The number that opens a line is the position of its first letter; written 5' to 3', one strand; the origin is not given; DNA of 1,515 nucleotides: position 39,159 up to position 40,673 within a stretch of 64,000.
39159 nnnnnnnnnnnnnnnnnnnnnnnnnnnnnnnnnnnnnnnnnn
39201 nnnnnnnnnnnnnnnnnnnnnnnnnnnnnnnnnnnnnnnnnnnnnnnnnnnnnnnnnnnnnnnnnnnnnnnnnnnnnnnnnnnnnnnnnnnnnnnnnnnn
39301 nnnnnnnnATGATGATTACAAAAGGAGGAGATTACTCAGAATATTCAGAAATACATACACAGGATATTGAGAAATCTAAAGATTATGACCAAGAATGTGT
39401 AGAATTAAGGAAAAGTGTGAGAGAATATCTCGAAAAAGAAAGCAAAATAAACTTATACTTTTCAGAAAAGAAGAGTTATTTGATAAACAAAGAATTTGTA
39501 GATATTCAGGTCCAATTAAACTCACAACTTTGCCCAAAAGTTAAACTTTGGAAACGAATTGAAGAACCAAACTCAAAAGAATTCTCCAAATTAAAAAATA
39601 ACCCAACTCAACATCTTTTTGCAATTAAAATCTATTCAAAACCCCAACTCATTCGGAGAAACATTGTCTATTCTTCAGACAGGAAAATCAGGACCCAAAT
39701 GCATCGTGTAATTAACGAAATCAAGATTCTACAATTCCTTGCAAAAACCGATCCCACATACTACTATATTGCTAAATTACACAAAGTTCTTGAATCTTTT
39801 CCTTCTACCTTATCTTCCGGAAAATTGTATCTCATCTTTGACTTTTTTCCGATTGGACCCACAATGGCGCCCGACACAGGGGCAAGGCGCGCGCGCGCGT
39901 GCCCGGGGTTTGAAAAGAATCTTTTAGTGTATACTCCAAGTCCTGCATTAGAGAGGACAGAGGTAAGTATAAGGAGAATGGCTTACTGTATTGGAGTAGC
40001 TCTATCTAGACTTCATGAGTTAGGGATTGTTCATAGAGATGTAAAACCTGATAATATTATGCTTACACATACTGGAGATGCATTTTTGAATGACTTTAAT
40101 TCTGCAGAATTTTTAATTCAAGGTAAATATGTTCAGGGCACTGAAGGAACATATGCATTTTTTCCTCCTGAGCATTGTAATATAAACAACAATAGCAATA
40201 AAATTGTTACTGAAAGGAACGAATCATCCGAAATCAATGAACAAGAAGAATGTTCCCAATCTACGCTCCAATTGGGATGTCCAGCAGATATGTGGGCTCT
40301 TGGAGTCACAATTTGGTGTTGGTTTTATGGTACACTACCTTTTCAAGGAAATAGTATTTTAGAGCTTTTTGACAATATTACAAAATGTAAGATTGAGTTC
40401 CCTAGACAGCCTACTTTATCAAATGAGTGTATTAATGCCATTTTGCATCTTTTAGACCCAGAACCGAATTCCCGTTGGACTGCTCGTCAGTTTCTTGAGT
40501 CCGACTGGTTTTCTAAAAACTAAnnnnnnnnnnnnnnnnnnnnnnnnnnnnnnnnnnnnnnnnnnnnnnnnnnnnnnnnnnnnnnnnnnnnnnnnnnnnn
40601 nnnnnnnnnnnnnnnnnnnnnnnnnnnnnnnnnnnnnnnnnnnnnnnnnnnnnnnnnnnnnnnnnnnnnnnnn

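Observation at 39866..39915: Island of about 80% GC with a (CG)6 alternating tract inside a kinase gene in a 30%-GC genome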

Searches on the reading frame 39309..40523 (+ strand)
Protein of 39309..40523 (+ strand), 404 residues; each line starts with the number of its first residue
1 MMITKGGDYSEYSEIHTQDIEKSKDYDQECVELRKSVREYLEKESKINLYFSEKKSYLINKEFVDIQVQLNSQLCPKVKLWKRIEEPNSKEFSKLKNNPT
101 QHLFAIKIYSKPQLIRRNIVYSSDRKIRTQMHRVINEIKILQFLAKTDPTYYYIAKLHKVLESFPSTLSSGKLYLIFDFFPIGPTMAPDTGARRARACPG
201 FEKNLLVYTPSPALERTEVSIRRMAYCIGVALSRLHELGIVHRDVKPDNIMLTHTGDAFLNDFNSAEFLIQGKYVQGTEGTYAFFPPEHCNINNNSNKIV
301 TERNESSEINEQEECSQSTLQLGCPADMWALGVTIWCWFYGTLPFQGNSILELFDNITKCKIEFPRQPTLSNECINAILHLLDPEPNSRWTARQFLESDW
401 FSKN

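Call 5: search_protein_families(library=pfam, proteins=[window:39309-40523:+], max_evalue=0.01)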
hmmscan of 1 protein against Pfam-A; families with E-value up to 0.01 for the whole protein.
window:39309-40523:+ (404 aa): 3 families
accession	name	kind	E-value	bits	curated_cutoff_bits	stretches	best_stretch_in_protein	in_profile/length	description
PF00069.31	Pkinase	-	8.1e-29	101.3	31.7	2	95-295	18-174/263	Protein kinase domain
PF07714.23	PK_Tyr_Ser-Thr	-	4.2e-08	33.3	23.1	1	220-290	103-176/258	Protein tyrosine and serine/threonine kinase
PF14531.12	Kinase-like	-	1.3e-07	31.6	25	1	233-349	159-255/289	Kinase-like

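Call 6: find_homologous_proteins(query=window:39309-40520:+)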
Query window:39309-40520:+ (404 aa): 121 proteins with E <= 0.001 among 2742 candidates; the best 120 are listed.
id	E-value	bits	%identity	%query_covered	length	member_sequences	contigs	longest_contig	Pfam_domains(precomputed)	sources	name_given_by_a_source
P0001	7.6e-278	939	100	100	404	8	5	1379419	PF07714.24,PF00069.32,PF14531.13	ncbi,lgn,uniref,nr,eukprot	ncbi:protein kinase [Cryptosporidium parvum Iowa II]|uniref:Protein kinase n=2 Tax=Cryptosporidium p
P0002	1.2e-223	760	82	99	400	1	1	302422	PF07714.24,PF00069.32,PF14531.13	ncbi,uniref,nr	ncbi:kinase domain-containing [Cryptosporidium sp. chipmunk genotype I]|uniref:kinase domain-contain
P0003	1.3e-196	671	74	98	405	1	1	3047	PF07714.24,PF00069.32,PF14531.13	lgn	-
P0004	9.2e-192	655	74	100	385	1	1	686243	PF07714.24,PF00069.32,PF14531.13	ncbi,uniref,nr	ncbi:protein kinase [Cryptosporidium ubiquitum]|uniref:Protein kinase n=1 Tax=Cryptosporidium ubiqui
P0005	3.7e-187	640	71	99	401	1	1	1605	PF07714.24,PF00069.32,PF14531.13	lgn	-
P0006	1.1e-182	625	70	98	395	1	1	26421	PF07714.24,PF00069.32,PF14531.13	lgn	-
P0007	2.6e-141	489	56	99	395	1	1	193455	PF07714.24,PF00069.32,PF14531.13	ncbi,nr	ncbi:protein kinase [Cryptosporidium felis]|nr:protein kinase [Cryptosporidium felis]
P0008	3.5e-105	370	45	100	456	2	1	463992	PF07714.24,PF00069.32,PF14531.13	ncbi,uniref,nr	ncbi:kinase [Cryptosporidium bovis]|uniref:kinase n=1 Tax=Cryptosporidium bovis TaxID=310047 RepID=U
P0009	9.5e-78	280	39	98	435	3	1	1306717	PF07714.24,PF00069.32,PF14531.13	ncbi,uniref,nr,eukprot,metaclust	ncbi:protein kinase domain-containing protein [Cryptosporidium muris RN66]|uniref:Protein kinase dom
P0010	2.1e-13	68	31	32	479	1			PF07714.24,PF00069.32,PF14531.13,PF00169.36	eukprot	eukprot:gb/GECG01008214.1/.p1 GENE.gb/GECG01008214.1/~~gb/GECG01008214.1/.p1 ORF type:complete len:4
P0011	1.0e-12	66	35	44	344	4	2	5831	PF07714.24,PF00069.32,PF14531.13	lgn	-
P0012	1.3e-12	65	31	44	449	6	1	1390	PF07714.24,PF00069.32,PF14531.13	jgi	jgi:non-specific serine/threonine protein kinase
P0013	3.5e-11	61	28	74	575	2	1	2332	PF07714.24,PF00069.32,PF14531.13,PF17667.8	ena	-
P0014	6.3e-11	60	31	43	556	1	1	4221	PF07714.24,PF00069.32,PF13188.14,PF03109.23,PF14531.13,PF00989.32,PF01636.30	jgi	jgi:PAS domain S-box-containing protein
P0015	1.8e-10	58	32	43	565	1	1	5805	PF13426.14,PF07714.24,PF00069.32,PF13188.14,PF03109.23,PF14531.13,PF00989.32,PF01636.30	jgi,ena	-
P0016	1.8e-10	58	32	43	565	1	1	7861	PF13426.14,PF07714.24,PF00069.32,PF13188.14,PF03109.23,PF14531.13,PF00989.32,PF01636.30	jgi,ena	jgi:PAS domain S-box-containing protein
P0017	3.3e-10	57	31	43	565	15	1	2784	PF13426.14,PF07714.24,PF00069.32,PF13188.14,PF03109.23,PF14531.13,PF00989.32,PF01636.30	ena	-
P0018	2.3e-9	55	30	44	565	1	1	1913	PF13426.14,PF07714.24,PF00069.32,PF13188.14,PF03109.23,PF14531.13,PF00989.32,PF01636.30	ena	-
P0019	2.9e-9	54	34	34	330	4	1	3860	PF07714.24,PF00069.32,PF01636.30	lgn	-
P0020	1.4e-8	52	27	43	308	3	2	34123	PF07714.24,PF00069.32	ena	-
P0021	2.0e-8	52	32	45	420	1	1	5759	PF07714.24,PF00069.32,PF03109.23,PF01636.30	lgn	-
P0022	2.7e-8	51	31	43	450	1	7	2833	PF07714.24,PF00069.32,PF03109.23,PF14531.13,PF01636.30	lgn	-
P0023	3.4e-8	51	31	33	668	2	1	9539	PF07714.24,PF00069.32,PF14531.13,PF17667.8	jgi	jgi:serine/threonine protein kinase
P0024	7.3e-8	50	28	44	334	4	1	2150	PF07714.24,PF00069.32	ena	-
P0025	9.8e-8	49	33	18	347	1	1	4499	PF07714.24,PF00069.32,PF14531.13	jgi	jgi:serine/threonine protein kinase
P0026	1.4e-7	49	59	10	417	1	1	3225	PF07714.24,PF00069.32,PF14531.13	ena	-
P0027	4.2e-7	47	30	42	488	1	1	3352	PF07714.24,PF00069.32,PF14531.13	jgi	jgi:serine/threonine protein kinase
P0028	5.9e-7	47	29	40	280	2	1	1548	PF07714.24,PF00069.32,PF03109.23,PF14531.13,PF01636.30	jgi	jgi:serine/threonine-protein kinase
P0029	7.5e-7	46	24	45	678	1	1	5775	PF06293.21,PF07714.24,PF00069.32,PF03109.23,PF17667.8,PF01636.30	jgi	-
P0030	9.5e-7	46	27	42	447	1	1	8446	PF07714.24,PF00069.32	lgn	-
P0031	1.1e-6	46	30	43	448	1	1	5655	PF07714.24,PF00069.32,PF03109.23,PF14531.13,PF01636.30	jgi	jgi:serine/threonine protein kinase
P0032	1.1e-6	46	30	42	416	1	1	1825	PF07238.20,PF06293.21,PF07714.24,PF00069.32,PF03109.23,PF14531.13,PF01636.30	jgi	jgi:serine/threonine protein kinase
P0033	1.3e-6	46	28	31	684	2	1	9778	PF06293.21,PF07714.24,PF00069.32,PF03109.23,PF17667.8,PF01636.30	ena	-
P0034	1.4e-6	46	33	44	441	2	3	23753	PF07714.24,PF00069.32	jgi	jgi:eukaryotic-like serine/threonine-protein kinase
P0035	1.9e-6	45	34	30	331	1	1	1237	PF07714.24,PF00069.32,PF01636.30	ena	-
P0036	2.2e-6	45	30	42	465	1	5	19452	PF07714.24,PF00069.32,PF03109.23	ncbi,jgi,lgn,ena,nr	ncbi:MAG: serine/threonine protein kinase [Planctomycetes bacterium]|nr:serine/threonine protein kin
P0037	3.7e-6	44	25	41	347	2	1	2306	PF07714.24,PF00069.32,PF03109.23,PF14531.13,PF01636.30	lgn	-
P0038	3.8e-6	44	30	44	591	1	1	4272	PF07714.24,PF00069.32,PF03109.23,PF03793.25,PF01636.30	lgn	-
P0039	3.8e-6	44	30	44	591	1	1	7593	PF07714.24,PF00069.32,PF03109.23,PF03793.25,PF01636.30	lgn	-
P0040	3.8e-6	44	30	44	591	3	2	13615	PF07714.24,PF00069.32,PF03109.23,PF03793.25,PF01636.30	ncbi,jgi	jgi:serine/threonine protein kinase/beta-lactam-binding protein with PASTA domain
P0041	4.0e-6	44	31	44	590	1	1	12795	PF07714.24,PF00069.32,PF03109.23,PF03793.25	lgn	-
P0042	4.1e-6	44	31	43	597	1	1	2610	PF07714.24,PF00069.32,PF03109.23,PF03793.25,PF01636.30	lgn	-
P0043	4.8e-6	44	31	44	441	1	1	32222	PF07714.24,PF00069.32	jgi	jgi:serine/threonine protein kinase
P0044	4.9e-6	44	30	43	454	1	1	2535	PF07714.24,PF00069.32,PF03109.23,PF14531.13,PF01636.30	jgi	jgi:eukaryotic-like serine/threonine-protein kinase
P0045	5.5e-6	44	28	52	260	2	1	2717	PF07714.24,PF00069.32,PF17667.8,PF01636.30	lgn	-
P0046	5.8e-6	43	30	44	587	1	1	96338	PF07714.24,PF00069.32,PF03109.23,PF03793.25,PF01636.30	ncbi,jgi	ncbi:MAG: Stk1 family PASTA domain-containing Ser/Thr kinase [Chloroflexota bacterium]|jgi:serine/th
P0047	5.8e-6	43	33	31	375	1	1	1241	PF07714.24,PF00069.32,PF14531.13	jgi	jgi:serine/threonine-protein kinase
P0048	5.9e-6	43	30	44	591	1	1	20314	PF07714.24,PF00069.32,PF03109.23,PF03793.25,PF01636.30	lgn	-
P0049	5.9e-6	43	30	44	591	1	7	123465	PF07714.24,PF00069.32,PF03109.23,PF03793.25,PF01636.30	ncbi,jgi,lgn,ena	jgi:serine/threonine protein kinase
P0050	7.1e-6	43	30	44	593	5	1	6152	PF07714.24,PF00069.32,PF03109.23,PF03793.25,PF01636.30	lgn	-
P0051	8.4e-6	43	39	31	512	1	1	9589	PF07714.24,PF00069.32,PF01636.30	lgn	-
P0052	1.0e-5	43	29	41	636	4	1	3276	PF07714.24,PF00069.32,PF03109.23,PF20702.4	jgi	-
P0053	1.5e-5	42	30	43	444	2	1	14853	PF07714.24,PF00069.32,PF03109.23,PF14531.13,PF01636.30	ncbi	-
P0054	1.6e-5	42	29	42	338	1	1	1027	PF07714.24,PF00069.32,PF14531.13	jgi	jgi:serine/threonine protein kinase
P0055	1.7e-5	42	29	43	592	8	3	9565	PF07714.24,PF00069.32,PF03793.25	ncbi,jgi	jgi:serine/threonine protein kinase/beta-lactam-binding protein with PASTA domain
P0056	1.7e-5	42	29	43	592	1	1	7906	PF07714.24,PF00069.32,PF03793.25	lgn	-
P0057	1.8e-5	42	28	43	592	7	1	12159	PF07714.24,PF00069.32,PF03793.25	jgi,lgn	jgi:serine/threonine-protein kinase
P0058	1.8e-5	42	26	49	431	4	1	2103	PF13431.13,PF13414.13,PF13428.13,PF14559.13,PF07714.24,PF00069.32,PF13371.13,PF00515.35,PF13424.13,PF21033.5,PF13432.13,PF13181.13,PF01239.29,PF07719.24,PF13174.13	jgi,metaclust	metaclust:\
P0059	2.0e-5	42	28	44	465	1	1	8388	PF00553.26,PF07714.24,PF00069.32,PF03109.23,PF01636.30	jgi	jgi:serine/threonine protein kinase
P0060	2.0e-5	42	26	43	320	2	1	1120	PF07714.24,PF00069.32,PF03109.23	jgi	jgi:serine/threonine-protein kinase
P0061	2.1e-5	42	28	43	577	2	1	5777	PF07714.24,PF00069.32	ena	-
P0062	2.1e-5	42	27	43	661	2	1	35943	PF07714.24,PF00069.32,PF13646.13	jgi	-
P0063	2.4e-5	41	29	41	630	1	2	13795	PF07714.24,PF00069.32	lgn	-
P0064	2.5e-5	41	30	41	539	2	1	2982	PF07714.24,PF00069.32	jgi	jgi:serine/threonine protein kinase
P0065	2.9e-5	41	29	41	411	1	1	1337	PF07238.20,PF07714.24,PF00069.32,PF03109.23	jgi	jgi:serine/threonine protein kinase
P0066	3.8e-5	41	30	38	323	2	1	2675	PF07714.24,PF00069.32,PF13414.13,PF01636.30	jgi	-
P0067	4.0e-5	41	32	44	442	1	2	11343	PF07714.24,PF00069.32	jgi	jgi:eukaryotic-like serine/threonine-protein kinase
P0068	4.1e-5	41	31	36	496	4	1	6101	PF07714.24,PF00069.32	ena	-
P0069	4.2e-5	41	28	40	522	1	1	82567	PF07714.24,PF00069.32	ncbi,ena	-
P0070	4.3e-5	41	26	60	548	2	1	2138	PF07714.24,PF00069.32,PF03109.23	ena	-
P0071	4.4e-5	41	29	42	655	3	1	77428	PF06293.21,PF07714.24,PF00069.32,PF13517.13,PF07593.19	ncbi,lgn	-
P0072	4.9e-5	40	26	58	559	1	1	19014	PF07714.24,PF00069.32,PF03109.23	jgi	jgi:serine/threonine-protein kinase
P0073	5.3e-5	40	28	44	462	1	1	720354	PF00553.26,PF07714.24,PF00069.32,PF03109.23,PF01636.30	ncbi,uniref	ncbi:protein kinase [Kutzneria sp. NPDC052558]|uniref:protein kinase domain-containing protein n=1 T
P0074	6.3e-5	40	30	41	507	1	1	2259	PF07714.24,PF00069.32,PF03109.23,PF14531.13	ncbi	-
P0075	6.7e-5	40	28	50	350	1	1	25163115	PF06293.21,PF07714.24,PF00069.32,PF14531.13,PF01636.30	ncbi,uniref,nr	ncbi:serine/threonine-protein kinase pim-1-like [Megalops cyprinoides]|uniref:serine/threonine-prote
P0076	7.5e-5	40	29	39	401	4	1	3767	PF07238.20,PF07714.24,PF00069.32,PF03109.23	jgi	jgi:serine/threonine protein kinase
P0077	8.6e-5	40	28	45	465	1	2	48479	PF07714.24,PF00069.32,PF03109.23,PF14531.13,PF01636.30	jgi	jgi:serine/threonine protein kinase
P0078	8.6e-5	40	27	45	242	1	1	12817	PF07714.24,PF00069.32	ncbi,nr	ncbi:MAG: serine/threonine protein kinase, partial [Oligoflexia bacterium]|nr:serine/threonine prote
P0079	8.7e-5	40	28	44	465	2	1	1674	PF00553.26,PF07714.24,PF00069.32,PF03109.23,PF01636.30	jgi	-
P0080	8.8e-5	40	29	43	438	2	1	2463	PF07714.24,PF00069.32,PF03109.23,PF14531.13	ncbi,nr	ncbi:MAG TPA: serine/threonine-protein kinase [Gemmataceae bacterium]|nr:serine/threonine-protein ki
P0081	9.3e-5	39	29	43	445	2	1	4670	PF07714.24,PF00069.32,PF03109.23,PF14531.13,PF01636.30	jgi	jgi:serine/threonine protein kinase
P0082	9.7e-5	39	26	44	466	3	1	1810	PF07714.24,PF00069.32,PF03109.23,PF01636.30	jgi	-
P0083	9.9e-5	39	27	44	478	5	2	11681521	PF00553.26,PF07714.24,PF00069.32,PF03109.23,PF01636.30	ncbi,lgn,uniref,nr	ncbi:protein kinase [Kutzneria buriramensis]|uniref:non-specific serine/threonine protein kinase n=1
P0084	1.0e-4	39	24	50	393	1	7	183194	PF07714.24,PF00069.32,PF01636.30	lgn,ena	-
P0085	1.1e-4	39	26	63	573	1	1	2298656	PF07714.24,PF00069.32,PF02828.22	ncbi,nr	ncbi:hypothetical protein FQA39_LY10835 [Lamprigera yunnana]|nr:hypothetical protein FQA39_LY10835 [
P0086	1.1e-4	39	28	42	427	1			PF07714.24,PF00069.32,PF03109.23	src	-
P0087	1.2e-4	39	27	41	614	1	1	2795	PF06293.21,PF07714.24,PF00069.32,PF03109.23,PF01636.30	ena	-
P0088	1.2e-4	39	27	44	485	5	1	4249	PF00553.26,PF07714.24,PF00069.32,PF03109.23,PF01636.30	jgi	jgi:hypothetical protein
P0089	1.2e-4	39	25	46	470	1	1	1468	PF00553.26,PF07714.24,PF00069.32,PF03109.23,PF01636.30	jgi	jgi:hypothetical protein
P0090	1.2e-4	39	32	29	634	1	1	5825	PF07714.24,PF00069.32,PF03109.23,PF14531.13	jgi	jgi:serine/threonine-protein kinase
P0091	1.3e-4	39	28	44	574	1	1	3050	PF07714.24,PF00069.32,PF01636.30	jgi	jgi:serine/threonine-protein kinase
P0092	1.3e-4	39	26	46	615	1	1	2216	PF07714.24,PF00069.32,PF00659.25,PF14531.13,PF17667.8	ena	-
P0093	1.3e-4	39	26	63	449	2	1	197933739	PF07714.24,PF00069.32,PF02828.22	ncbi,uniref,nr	ncbi:hypothetical protein RN001_004417 [Aquatica leii]|uniref:Peripheral plasma membrane protein CAS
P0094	1.4e-4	39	28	43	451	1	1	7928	PF07714.24,PF00069.32,PF03109.23,PF14531.13,PF01636.30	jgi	jgi:eukaryotic-like serine/threonine-protein kinase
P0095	1.6e-4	39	28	42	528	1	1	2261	PF07714.24,PF00069.32,PF03109.23,PF01636.30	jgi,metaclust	metaclust:\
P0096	1.7e-4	39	30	45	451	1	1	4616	PF07714.24,PF00069.32,PF03109.23,PF14531.13,PF01636.30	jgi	jgi:serine/threonine protein kinase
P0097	1.9e-4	38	28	47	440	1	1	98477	PF07714.24,PF00069.32,PF03109.23,PF01636.30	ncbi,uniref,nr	ncbi:serine/threonine-protein kinase [Tautonia sociabilis]|uniref:non-specific serine/threonine prot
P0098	2.0e-4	38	26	43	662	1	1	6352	PF07714.24,PF00069.32,PF13646.13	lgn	-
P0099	2.2e-4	38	28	41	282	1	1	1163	PF07714.24,PF00069.32,PF03109.23,PF01636.30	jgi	jgi:serine/threonine protein kinase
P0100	3.0e-4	38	30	31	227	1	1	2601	PF07714.24,PF00069.32,PF01636.30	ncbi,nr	ncbi:MAG: serine/threonine protein kinase, partial [Gemmatirosa sp.]|nr:serine/threonine protein kin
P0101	3.1e-4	38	28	43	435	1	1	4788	PF07714.24,PF00069.32,PF03109.23,PF01636.30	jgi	jgi:serine/threonine protein kinase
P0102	3.3e-4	38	30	42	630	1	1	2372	PF07714.24,PF00069.32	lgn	-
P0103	3.7e-4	38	26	43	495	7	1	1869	PF07714.24,PF00069.32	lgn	-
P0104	3.8e-4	37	26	47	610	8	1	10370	PF07714.24,PF00069.32,PF01636.30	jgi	jgi:serine/threonine-protein kinase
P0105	3.9e-4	37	27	45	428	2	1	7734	PF07714.24,PF00069.32,PF03109.23,PF14531.13,PF00072.31,PF17667.8,PF01636.30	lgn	-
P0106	4.1e-4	37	31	41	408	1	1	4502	PF07714.24,PF00069.32,PF03109.23,PF14531.13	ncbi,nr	ncbi:MAG TPA: serine/threonine-protein kinase, partial [Gemmataceae bacterium]|nr:serine/threonine-p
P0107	4.2e-4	37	29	48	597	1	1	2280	PF07714.24,PF00069.32,PF03109.23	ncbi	ncbi:serine/threonine protein kinase, partial [Gemmatimonadota bacterium]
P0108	4.2e-4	37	27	47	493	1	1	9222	PF00553.26,PF07714.24,PF00069.32,PF03109.23,PF01636.30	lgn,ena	-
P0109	4.4e-4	37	33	44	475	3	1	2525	PF07714.24,PF00069.32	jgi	jgi:serine/threonine protein kinase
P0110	5.2e-4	37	34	31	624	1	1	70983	PF07714.24,PF00069.32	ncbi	-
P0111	6.0e-4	37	29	36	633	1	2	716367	PF07714.24,PF00069.32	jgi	jgi:eukaryotic-like serine/threonine-protein kinase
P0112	6.0e-4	37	27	40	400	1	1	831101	PF07714.24,PF00069.32,PF01636.30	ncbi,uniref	ncbi:serine/threonine-protein kinase [Piscinibacter sp.]|uniref:serine/threonine-protein kinase n=1 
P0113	6.3e-4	37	30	27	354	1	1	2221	PF07714.24,PF00069.32,PF03109.23,PF01636.30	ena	-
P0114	6.7e-4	37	31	33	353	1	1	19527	PF06293.21,PF07714.24,PF00069.32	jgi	jgi:serine/threonine-protein kinase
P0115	6.8e-4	37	29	42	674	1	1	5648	PF07714.24,PF00069.32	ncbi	-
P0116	6.8e-4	37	25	44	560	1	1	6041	PF07714.24,PF00069.32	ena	-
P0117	6.9e-4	37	32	29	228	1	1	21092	PF07714.24,PF00069.32,PF01636.30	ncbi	-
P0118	8.0e-4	36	29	29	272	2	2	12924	PF07714.24,PF00069.32,PF03109.23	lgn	-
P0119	8.4e-4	36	31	30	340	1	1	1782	PF07714.24,PF00069.32,PF01636.30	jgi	jgi:serine/threonine-protein kinase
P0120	8.6e-4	36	29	42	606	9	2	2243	PF07714.24,PF00069.32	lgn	-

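Call 8: list_cluster_members(proteins=[P0001])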
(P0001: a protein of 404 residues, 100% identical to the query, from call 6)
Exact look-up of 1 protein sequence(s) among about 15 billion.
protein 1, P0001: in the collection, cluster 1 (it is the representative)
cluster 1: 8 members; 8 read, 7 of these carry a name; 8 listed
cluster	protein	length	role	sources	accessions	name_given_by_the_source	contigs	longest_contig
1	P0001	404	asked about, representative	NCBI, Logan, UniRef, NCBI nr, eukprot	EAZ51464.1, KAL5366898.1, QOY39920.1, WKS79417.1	protein kinase [Cryptosporidium parvum Iowa II] | Protein kinase n=2 Tax=Cryptosporidium parvum TaxID=5807 RepID=A3FPY3_CRYPI | QOY39920.1 hypothetical protein CPATCC_003980 [Cryptosporidium parvum]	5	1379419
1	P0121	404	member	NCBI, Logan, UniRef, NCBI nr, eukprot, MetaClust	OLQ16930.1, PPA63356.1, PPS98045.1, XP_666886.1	Protein kinase domain protein [Cryptosporidium hominis] | Serine/Threonine protein kinase n=1 Tax=Cryptosporidium hominis TaxID=237895 ... | protein kinase, related to and redundant with Elm1p and Pak1p in activating the SNF1 ...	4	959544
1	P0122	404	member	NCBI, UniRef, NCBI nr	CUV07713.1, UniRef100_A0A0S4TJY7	unnamed protein product [Cryptosporidium hominis] | Protein kinase domain-containing protein n=1 Tax=Cryptosporidium hominis TaxID=237895 ...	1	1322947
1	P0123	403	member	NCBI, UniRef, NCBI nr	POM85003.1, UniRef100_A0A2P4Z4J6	Protein kinase domain protein [Cryptosporidium meleagridis] | Protein kinase domain protein n=1 Tax=Cryptosporidium meleagridis TaxID=93969 ...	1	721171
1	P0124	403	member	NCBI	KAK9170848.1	Serine/Threonine protein kinase [Cryptosporidium meleagridis]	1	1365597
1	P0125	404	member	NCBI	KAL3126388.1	protein kinase [Cryptosporidium hominis]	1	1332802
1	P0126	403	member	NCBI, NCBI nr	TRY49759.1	Serine/Threonine protein kinase [Cryptosporidium tyzzeri]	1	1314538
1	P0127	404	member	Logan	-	-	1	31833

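Call 10: find_encoding_contigs(protein=P0004, flank=1500, max_places=2)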
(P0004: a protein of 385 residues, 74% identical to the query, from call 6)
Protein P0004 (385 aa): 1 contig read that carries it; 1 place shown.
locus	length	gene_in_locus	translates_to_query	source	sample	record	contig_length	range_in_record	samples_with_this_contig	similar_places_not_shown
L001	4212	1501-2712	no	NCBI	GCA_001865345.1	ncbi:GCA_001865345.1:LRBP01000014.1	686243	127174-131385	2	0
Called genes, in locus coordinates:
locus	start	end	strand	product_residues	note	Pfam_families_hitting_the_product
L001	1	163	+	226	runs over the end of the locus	PF03208:PRA1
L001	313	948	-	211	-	PF22891:KH_PNO1_2nd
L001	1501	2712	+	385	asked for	PF07714:PK_Tyr_Ser-Thr (faint), PF00069:Pkinase, PF14531:Kinase-like (weak)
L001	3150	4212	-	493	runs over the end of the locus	PF02874:ATP-synt_ab_N, PF00006:ATP-synt_ab, PF22919:ATP-synt_VA_C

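Call 11: find_encoding_contigs(protein=P0002, flank=1500, max_places=2)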
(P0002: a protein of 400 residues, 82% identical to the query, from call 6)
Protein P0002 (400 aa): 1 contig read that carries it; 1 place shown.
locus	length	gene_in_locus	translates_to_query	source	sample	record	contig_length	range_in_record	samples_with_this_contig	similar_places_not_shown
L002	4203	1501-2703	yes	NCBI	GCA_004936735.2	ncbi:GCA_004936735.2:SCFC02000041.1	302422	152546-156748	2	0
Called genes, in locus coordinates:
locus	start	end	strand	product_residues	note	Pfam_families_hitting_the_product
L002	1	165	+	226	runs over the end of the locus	PF03208:PRA1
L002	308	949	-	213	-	PF22891:KH_PNO1_2nd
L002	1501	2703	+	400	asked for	PF00069:Pkinase, PF07714:PK_Tyr_Ser-Thr (faint), PF14531:Kinase-like (weak), PF00069:Pkinase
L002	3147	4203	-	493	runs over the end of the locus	PF02874:ATP-synt_ab_N, PF00006:ATP-synt_ab, PF22919:ATP-synt_VA_C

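Call 15: find_encoding_contigs(protein=P0003, flank=1500, max_places=1)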
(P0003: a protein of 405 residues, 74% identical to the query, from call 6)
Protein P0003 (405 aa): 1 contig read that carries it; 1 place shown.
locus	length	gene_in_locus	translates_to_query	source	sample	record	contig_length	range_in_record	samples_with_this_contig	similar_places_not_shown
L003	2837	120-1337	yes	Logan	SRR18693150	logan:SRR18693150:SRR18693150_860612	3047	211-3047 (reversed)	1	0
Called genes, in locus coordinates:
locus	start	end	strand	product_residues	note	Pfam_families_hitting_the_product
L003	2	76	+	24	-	?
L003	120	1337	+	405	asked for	PF00069:Pkinase, PF07714:PK_Tyr_Ser-Thr (faint), PF14531:Kinase-like, PF00069:Pkinase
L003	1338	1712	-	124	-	-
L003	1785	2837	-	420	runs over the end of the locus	?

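Call 16: find_encoding_contigs(protein=P0005, flank=1500, max_places=1)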
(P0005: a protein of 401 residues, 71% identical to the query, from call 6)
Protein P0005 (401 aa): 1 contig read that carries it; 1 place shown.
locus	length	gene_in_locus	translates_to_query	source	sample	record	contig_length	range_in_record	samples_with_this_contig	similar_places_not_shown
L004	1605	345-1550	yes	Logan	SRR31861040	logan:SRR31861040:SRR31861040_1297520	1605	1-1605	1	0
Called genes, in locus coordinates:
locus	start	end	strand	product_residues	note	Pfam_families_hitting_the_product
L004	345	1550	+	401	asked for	PF00069:Pkinase, PF07714:PK_Tyr_Ser-Thr (faint), PF14531:Kinase-like (weak), PF00069:Pkinase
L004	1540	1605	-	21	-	?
